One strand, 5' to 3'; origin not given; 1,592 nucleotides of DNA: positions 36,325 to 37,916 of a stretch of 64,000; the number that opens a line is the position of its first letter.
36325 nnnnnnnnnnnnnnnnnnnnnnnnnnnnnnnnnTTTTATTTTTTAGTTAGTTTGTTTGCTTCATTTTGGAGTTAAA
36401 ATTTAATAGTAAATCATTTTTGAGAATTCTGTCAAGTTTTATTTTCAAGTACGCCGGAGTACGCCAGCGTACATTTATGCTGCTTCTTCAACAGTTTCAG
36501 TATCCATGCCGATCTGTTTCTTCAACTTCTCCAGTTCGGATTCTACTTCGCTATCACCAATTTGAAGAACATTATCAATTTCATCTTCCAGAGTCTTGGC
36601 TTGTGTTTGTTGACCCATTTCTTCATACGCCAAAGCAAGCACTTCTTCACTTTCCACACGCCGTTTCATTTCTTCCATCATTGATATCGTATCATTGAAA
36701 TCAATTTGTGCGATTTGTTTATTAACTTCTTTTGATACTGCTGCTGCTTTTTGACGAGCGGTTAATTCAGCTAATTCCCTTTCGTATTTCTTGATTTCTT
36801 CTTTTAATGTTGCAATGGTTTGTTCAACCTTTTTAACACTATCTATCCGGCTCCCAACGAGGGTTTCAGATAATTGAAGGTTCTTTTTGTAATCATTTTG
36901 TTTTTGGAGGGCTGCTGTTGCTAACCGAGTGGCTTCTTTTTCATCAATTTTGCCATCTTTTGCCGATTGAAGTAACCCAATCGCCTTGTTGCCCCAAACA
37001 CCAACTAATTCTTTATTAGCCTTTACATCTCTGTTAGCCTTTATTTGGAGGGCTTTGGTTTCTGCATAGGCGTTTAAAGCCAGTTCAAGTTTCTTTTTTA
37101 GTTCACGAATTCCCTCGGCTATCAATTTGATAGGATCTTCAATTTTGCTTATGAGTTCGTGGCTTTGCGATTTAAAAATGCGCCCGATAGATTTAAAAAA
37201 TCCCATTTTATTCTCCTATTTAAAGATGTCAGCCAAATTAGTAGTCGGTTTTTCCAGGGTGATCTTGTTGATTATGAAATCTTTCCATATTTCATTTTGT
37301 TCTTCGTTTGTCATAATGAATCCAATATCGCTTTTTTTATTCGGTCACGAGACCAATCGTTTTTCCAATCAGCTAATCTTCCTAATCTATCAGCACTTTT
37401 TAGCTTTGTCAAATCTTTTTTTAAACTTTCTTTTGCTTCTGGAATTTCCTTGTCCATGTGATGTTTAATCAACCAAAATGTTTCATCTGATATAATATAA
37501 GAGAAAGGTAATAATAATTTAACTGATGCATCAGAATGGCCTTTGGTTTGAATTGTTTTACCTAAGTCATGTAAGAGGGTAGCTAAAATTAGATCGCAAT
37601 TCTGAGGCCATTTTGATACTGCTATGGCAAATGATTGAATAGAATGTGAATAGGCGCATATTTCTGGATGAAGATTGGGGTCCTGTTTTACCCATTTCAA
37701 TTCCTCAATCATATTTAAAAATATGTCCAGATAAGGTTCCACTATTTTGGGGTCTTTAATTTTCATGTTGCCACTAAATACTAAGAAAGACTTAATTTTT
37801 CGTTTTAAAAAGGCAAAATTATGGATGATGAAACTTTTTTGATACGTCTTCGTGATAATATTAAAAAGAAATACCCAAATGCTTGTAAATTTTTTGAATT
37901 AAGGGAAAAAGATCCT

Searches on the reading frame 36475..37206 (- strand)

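Call 16: search_protein_families(library=pfam, proteins=[window:36475-37206:-], max_evalue=0.01)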
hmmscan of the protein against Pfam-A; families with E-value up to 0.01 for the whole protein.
window:36475-37206:- (243 aa): 1 family
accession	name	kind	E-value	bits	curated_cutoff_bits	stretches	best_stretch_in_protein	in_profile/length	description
PF04012.17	PspA_IM30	-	2.8e-33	115.8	33.9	1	3-231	2-217/220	PspA/IM30 family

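Call 23: search_protein_families(library=phrogs, proteins=[window:36475-37206:-], max_evalue=0.001)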
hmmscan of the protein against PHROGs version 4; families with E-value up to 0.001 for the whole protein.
window:36475-37206:- (243 aa): 0 families

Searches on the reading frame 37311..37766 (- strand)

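Call 16: search_protein_families(library=pfam, proteins=[window:37311-37766:-], max_evalue=0.01)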
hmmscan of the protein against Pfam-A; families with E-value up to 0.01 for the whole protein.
window:37311-37766:- (151 aa): 1 family
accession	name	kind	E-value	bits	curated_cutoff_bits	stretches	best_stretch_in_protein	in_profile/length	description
PF01966.28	HD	-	2.4e-07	31.5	22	1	40-128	3-113/116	HD domain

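Call 81: search_protein_families(library=ncbifam, proteins=[window:37311-37766:-], max_evalue=0.001)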
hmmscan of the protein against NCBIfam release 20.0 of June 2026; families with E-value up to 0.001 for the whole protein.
window:37311-37766:- (151 aa): 1 family
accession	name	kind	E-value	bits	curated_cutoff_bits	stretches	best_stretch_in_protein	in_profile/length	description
NF008137.0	PRK10885.1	equivalog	0.00021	20.2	451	1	14-75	204-264/409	multifunctional CCA addition/repair protein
